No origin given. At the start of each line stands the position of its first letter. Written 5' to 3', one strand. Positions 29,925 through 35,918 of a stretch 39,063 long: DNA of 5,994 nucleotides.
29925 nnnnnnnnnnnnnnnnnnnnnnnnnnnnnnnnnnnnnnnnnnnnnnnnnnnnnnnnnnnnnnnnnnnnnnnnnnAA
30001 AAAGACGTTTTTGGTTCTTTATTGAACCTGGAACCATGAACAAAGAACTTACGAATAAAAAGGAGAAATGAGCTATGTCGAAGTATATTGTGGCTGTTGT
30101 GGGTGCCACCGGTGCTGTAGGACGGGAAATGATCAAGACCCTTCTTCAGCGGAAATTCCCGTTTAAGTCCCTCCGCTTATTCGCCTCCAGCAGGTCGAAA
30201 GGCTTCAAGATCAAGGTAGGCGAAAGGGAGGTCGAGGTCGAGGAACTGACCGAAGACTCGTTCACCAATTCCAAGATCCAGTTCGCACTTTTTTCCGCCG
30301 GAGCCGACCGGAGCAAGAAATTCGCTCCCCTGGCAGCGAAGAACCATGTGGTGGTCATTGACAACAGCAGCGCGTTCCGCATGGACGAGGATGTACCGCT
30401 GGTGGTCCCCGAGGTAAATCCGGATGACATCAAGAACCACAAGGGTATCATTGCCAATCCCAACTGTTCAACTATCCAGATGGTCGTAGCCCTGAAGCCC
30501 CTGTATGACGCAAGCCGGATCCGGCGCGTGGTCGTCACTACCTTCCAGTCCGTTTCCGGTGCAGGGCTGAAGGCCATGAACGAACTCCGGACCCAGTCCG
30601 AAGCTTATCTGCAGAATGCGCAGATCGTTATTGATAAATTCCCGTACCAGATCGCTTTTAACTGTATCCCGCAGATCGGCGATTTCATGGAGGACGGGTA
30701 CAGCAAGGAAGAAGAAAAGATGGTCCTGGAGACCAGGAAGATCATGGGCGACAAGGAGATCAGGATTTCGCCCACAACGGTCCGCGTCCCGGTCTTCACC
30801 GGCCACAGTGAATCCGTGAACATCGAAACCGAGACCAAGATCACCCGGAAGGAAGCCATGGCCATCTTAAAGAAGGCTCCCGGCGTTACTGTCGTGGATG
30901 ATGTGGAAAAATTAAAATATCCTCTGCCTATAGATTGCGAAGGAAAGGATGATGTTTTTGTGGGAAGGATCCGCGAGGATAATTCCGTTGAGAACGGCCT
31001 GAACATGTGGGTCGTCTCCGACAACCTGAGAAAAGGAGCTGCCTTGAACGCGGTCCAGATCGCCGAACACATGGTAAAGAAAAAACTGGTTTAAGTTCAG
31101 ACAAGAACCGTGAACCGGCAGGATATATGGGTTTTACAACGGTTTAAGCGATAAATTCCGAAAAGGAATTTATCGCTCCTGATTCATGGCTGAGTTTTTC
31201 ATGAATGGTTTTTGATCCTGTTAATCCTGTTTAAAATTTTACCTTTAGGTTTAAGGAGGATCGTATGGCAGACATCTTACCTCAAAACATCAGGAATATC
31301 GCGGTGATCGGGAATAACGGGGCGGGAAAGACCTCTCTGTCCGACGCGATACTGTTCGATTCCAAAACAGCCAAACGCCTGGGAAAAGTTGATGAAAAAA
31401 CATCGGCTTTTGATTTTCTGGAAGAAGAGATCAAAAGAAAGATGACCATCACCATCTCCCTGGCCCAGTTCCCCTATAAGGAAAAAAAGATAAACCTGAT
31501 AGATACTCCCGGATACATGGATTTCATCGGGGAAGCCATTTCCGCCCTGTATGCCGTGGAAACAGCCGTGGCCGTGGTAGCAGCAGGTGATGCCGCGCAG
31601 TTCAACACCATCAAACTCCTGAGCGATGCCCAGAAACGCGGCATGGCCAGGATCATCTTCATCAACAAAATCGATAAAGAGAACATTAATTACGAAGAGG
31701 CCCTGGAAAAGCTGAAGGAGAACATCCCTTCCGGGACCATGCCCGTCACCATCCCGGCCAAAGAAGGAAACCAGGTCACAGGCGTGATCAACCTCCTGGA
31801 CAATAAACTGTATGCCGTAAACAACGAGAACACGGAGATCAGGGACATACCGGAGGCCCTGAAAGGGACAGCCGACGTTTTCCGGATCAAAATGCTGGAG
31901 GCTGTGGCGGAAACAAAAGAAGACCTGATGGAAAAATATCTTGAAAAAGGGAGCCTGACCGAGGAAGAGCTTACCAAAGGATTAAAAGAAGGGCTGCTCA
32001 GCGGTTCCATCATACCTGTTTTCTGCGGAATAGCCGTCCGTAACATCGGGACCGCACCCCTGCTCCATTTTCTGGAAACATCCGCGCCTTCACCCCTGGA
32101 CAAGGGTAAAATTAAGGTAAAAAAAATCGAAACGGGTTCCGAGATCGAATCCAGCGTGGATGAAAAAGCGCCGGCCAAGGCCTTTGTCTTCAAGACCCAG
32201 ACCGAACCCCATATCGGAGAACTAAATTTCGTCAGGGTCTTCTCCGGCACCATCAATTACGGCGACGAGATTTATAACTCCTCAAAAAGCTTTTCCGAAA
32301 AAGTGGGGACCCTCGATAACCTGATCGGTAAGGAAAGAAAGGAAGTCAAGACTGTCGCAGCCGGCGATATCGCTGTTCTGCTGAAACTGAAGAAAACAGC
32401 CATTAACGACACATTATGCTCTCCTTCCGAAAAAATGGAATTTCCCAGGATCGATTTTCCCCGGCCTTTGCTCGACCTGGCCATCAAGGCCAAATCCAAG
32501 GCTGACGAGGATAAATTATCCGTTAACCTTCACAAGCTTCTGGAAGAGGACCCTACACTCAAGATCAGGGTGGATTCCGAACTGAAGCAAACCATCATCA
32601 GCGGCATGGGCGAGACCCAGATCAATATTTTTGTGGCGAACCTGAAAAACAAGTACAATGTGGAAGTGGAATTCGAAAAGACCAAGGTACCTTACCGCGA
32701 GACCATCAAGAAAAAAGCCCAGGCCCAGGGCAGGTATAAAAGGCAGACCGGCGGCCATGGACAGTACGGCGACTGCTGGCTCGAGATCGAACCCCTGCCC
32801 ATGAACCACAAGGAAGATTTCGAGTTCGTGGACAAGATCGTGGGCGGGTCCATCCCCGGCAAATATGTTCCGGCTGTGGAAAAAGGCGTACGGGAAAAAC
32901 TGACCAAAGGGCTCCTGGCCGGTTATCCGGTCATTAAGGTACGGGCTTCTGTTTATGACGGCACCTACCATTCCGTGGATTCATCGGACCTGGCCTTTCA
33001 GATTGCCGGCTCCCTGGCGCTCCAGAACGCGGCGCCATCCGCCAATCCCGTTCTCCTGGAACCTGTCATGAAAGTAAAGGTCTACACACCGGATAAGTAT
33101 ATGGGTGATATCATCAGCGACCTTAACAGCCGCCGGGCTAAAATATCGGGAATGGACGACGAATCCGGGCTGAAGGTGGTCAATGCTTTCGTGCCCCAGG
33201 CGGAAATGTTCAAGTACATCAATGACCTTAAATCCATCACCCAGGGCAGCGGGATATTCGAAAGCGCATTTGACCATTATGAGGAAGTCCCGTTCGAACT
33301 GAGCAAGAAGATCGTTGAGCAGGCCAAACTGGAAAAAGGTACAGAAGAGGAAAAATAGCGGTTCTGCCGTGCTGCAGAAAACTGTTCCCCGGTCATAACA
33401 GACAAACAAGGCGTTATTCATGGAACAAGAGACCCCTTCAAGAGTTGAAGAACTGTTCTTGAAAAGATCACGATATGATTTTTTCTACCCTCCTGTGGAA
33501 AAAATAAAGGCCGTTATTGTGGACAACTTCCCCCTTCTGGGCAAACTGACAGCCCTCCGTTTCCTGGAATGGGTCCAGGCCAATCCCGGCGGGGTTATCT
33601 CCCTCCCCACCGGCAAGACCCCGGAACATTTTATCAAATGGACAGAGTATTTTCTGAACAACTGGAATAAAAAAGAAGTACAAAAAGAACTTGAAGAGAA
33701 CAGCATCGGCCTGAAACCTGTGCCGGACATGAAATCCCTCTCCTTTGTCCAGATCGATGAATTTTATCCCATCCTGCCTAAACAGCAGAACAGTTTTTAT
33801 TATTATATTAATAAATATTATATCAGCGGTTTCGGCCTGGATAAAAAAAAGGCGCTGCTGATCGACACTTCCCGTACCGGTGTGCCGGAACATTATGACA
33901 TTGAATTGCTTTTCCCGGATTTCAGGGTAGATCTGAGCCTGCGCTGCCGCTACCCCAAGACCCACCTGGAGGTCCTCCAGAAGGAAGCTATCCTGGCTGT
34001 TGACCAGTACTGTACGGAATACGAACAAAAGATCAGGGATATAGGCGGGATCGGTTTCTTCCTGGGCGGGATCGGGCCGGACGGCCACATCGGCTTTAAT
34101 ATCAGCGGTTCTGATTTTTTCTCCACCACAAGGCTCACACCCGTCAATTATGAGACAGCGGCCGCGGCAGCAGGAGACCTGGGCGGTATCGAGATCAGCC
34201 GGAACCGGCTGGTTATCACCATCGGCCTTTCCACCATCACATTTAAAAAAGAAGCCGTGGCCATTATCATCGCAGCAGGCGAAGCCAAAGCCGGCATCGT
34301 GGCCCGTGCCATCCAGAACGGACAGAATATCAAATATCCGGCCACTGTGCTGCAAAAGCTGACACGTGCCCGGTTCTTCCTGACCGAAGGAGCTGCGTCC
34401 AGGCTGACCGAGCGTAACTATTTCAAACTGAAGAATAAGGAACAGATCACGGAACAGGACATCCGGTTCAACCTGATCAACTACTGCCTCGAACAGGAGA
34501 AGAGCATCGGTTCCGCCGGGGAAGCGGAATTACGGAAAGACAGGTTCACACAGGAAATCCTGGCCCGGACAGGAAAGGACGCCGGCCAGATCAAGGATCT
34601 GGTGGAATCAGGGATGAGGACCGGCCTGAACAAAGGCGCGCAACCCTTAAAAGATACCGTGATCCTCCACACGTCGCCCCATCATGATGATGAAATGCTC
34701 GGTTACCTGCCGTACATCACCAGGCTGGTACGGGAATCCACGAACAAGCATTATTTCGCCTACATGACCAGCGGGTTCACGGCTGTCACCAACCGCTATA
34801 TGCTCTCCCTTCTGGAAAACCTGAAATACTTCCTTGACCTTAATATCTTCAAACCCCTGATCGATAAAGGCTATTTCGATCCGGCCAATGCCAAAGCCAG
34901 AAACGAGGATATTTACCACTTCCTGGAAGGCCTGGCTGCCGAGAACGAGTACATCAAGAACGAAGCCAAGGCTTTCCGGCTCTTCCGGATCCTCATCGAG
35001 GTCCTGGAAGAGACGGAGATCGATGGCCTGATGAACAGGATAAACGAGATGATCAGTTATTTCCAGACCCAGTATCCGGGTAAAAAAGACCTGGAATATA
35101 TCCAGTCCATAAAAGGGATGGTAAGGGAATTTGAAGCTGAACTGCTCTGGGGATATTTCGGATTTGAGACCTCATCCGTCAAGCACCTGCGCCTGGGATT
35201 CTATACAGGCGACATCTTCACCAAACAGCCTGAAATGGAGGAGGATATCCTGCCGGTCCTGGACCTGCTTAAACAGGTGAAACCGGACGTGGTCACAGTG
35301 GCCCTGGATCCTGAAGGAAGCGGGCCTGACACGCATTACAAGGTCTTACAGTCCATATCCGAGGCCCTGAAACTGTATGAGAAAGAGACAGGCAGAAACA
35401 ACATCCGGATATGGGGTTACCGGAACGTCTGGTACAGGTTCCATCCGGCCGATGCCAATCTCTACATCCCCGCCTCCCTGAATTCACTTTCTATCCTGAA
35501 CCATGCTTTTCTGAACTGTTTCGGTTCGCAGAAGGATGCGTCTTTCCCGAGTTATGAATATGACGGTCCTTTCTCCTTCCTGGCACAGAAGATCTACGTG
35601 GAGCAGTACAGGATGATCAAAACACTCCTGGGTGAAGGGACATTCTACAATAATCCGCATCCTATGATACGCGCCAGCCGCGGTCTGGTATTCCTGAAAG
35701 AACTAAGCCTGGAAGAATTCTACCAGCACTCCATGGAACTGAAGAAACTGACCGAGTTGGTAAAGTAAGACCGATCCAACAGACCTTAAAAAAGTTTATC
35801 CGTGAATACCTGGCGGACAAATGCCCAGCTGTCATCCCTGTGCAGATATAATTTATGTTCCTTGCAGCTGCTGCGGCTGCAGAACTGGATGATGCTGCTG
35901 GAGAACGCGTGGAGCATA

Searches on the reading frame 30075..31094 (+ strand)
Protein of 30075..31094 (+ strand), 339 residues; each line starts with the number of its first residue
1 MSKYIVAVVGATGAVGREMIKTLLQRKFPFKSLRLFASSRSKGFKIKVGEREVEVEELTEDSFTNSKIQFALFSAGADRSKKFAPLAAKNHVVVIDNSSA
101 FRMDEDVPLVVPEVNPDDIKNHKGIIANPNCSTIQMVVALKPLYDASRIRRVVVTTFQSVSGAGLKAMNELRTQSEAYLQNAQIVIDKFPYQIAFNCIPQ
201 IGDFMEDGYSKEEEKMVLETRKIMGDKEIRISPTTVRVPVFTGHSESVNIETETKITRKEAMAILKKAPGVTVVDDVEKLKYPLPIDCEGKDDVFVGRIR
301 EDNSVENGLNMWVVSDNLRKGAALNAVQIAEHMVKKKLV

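Call 11: search_protein_families(library=pfam, proteins=[window:30075-31094:+])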
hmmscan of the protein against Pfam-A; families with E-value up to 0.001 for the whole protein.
window:30075-31094:+ (339 aa): 2 families
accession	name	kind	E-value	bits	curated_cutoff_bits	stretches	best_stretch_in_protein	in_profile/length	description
PF02774.23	Semialdhyde_dhC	-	7e-56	189.7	26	1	140-320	1-184/184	Semialdehyde dehydrogenase, dimerisation domain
PF01118.30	Semialdhyde_dh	-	2.7e-34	118.6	26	1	6-122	2-121/121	Semialdehyde dehydrogenase, NAD binding domain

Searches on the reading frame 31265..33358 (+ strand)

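Call 11: search_protein_families(library=pfam, proteins=[window:31265-33358:+])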
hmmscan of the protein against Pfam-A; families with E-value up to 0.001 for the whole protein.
window:31265-33358:+ (697 aa): 9 families
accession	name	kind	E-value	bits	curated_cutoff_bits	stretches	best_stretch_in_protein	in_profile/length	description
PF00009.33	GTP_EFTU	-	5.7e-41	140.6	26.5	1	8-275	2-187/188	Elongation factor Tu GTP binding domain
PF03764.24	EFG_IV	-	3e-40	137.2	24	1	474-593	2-120/121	Elongation factor G, domain IV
PF00679.30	EFG_C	-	2.6e-28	98.3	27.9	1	596-680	1-86/89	Elongation factor G C-terminus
PF14492.12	EFG_III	-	6e-27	93.9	27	1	398-471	1-74/75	Elongation Factor G, domain III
PF22042.2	EF-G_D2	-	1.2e-17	64.2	27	1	303-386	1-83/84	Elongation factor G domain 2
PF03144.31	GTP_EFTU_D2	-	1.5e-08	35.4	30.3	1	318-385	1-73/73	Elongation factor Tu domain 2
PF16658.11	RF3_C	-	2e-05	24.9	40.1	1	407-488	15-96/132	Class II release factor RF3, C-terminal domain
PF01926.29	MMR_HSR1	-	8.7e-05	23.1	21.9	1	12-135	2-113/113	50S ribosome-binding GTPase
PF03193.22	RsgA_GTPase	-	0.00044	20.6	30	0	98-183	23-109/174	RsgA GTPase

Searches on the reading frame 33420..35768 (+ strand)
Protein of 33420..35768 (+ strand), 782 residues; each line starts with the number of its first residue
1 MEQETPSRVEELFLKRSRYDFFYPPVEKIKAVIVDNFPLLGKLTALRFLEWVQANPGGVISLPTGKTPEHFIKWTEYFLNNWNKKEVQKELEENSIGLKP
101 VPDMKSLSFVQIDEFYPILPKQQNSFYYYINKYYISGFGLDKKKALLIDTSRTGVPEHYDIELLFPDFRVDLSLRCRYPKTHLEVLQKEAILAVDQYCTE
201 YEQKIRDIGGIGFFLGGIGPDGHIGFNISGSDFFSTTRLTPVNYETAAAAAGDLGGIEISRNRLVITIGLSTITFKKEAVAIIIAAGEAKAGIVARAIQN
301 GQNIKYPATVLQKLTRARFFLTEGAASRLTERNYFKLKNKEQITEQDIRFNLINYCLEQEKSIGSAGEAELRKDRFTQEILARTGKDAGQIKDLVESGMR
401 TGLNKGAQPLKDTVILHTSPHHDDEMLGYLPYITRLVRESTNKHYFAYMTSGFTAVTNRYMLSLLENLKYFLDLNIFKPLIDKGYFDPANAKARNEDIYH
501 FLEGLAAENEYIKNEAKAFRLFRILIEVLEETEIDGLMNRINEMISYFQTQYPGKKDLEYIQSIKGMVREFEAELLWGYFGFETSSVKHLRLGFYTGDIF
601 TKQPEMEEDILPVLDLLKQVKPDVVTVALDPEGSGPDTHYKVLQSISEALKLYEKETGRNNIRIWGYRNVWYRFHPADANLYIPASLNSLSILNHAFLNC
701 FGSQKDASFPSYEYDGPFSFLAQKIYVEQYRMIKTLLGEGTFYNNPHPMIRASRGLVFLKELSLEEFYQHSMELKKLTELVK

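Call 18: search_protein_families(library=pfam, proteins=[window:33420-35768:+], max_evalue=0.01)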
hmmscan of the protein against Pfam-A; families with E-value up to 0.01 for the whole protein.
window:33420-35768:+ (782 aa): 2 families
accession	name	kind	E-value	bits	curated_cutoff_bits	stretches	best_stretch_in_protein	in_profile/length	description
PF02585.22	PIG-L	-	0.0016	19.4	28.2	0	418-639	3-118/129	GlcNAc-PI de-N-acetylase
PF01182.26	Glucosamine_iso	-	0.0038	17.5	27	0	192-312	105-217/225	Glucosamine-6-phosphate isomerases/6-phosphogluconolactonase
